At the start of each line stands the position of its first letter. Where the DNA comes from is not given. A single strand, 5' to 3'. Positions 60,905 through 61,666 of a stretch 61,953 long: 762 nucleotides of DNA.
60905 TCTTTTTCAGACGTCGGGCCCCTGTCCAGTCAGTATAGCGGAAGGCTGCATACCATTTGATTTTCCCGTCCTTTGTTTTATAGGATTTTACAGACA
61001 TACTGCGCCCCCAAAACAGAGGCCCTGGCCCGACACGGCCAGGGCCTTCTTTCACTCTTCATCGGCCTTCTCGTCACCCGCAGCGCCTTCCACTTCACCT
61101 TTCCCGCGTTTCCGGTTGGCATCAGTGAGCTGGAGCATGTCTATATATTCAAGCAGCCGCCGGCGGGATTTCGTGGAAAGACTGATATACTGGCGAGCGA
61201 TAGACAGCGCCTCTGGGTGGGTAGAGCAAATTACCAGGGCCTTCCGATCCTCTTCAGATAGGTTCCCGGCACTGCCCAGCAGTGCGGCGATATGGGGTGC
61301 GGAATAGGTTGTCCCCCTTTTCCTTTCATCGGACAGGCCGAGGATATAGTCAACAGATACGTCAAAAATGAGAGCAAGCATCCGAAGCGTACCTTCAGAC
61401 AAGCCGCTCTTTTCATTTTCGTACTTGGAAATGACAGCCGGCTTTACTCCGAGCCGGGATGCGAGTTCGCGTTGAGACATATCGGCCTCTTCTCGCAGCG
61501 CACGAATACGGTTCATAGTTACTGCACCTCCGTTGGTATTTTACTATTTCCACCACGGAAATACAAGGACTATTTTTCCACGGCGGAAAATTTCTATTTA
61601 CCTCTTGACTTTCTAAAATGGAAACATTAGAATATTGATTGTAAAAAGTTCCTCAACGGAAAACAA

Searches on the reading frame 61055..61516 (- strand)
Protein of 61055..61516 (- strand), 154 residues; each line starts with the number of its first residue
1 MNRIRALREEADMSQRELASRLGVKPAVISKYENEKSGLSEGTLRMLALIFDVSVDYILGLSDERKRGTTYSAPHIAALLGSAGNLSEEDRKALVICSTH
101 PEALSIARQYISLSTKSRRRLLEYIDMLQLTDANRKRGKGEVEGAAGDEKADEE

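Call 8: search_protein_families(library=pfam, proteins=[window:61055-61516:-], max_evalue=0.1)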
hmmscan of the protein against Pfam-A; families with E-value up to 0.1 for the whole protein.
window:61055-61516:- (154 aa): 13 families
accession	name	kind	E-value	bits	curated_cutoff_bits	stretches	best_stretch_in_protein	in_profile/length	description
PF01381.28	HTH_3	-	2.6e-15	56.6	23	1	4-58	1-55/55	Helix-turn-helix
PF12844.13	HTH_19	-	3e-11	43.5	30.2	1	2-60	2-60/64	Helix-turn-helix domain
PF13560.12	HTH_31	-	3.1e-09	37.5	27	1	3-54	5-57/64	Helix-turn-helix domain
PF13443.12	HTH_26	-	1.1e-06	29.3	22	1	3-62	1-61/63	Cro/C1-type HTH DNA-binding domain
PF13412.12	HTH_24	-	9.1e-05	22.4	21.9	1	4-32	9-37/48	Winged helix-turn-helix DNA-binding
PF13936.12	HTH_38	-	0.00071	19.7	27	1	2-31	11-39/44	Helix-turn-helix domain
PF13744.12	HTH_37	-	0.0031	17.7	27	1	1-36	20-55/80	Helix-turn-helix domain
PF13404.12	HTH_AsnC-type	-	0.0054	17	27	1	4-27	9-32/42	AsnC-type helix-turn-helix domain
PF21694.2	DNA_pol3_delta_C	-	0.02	15.3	27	0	10-47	55-92/121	DNA polymerase III delta subunit, C-terminal domain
PF13413.12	HTH_25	-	0.022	15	24.6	1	4-36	2-34/62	Helix-turn-helix domain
PF15978.11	TnsD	-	0.056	12.9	32.4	1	3-41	190-228/355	Tn7-like transposition protein D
PF01047.28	MarR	-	0.076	13.4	24.6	0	6-31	11-36/59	MarR family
PF08281.18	Sigma70_r4_2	-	0.082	13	25.7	0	7-27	21-41/54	Sigma-70, region 4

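Call 9: search_protein_families(library=phrogs, proteins=[window:61055-61516:-], max_evalue=0.01)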
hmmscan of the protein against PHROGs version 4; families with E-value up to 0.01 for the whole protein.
window:61055-61516:- (154 aa): 23 families
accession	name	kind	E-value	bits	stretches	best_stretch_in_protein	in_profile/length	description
phrog_8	-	transcription regulation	3.5e-18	67.1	1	2-69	79-146/346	transcriptional regulator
phrog_4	-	transcription regulation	1.4e-12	48.4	1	2-89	139-230/400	transcriptional repressor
phrog_2328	-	transcription regulation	8.8e-11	42.7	1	2-59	18-75/128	transcriptional repressor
phrog_1373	-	transcription regulation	1.3e-10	42.5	1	4-61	68-125/166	transcriptional regulator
phrog_3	-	transcription regulation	1.5e-10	42.4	1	1-91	90-183/430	transcriptional repressor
phrog_2967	-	transcription regulation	1.3e-09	39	1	3-74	14-78/225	transcriptional regulator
phrog_5823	-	transcription regulation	3e-09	37.5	1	2-75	9-83/404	transcriptional regulator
phrog_2439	-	transcription regulation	1.2e-08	35.3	1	2-64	10-72/367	transcriptional regulator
phrog_7241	-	transcription regulation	2e-08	35.3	1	2-56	64-118/122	transcriptional regulator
phrog_1994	-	DNA, RNA and nucleotide metabolism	7.1e-07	30.3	1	1-64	1-64/170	DNA binding protein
phrog_2104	-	unknown function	8.3e-07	30.2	1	2-38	42-78/103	-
phrog_7396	-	unknown function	1.1e-05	26.2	1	4-73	20-92/227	-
phrog_34939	-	unknown function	0.00023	21.9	1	2-63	12-74/280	-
phrog_296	-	integration and excision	0.00041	20.1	1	1-36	229-264/626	DNA transposition protein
phrog_638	-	transcription regulation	0.00048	21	1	14-67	19-73/145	transcriptional regulator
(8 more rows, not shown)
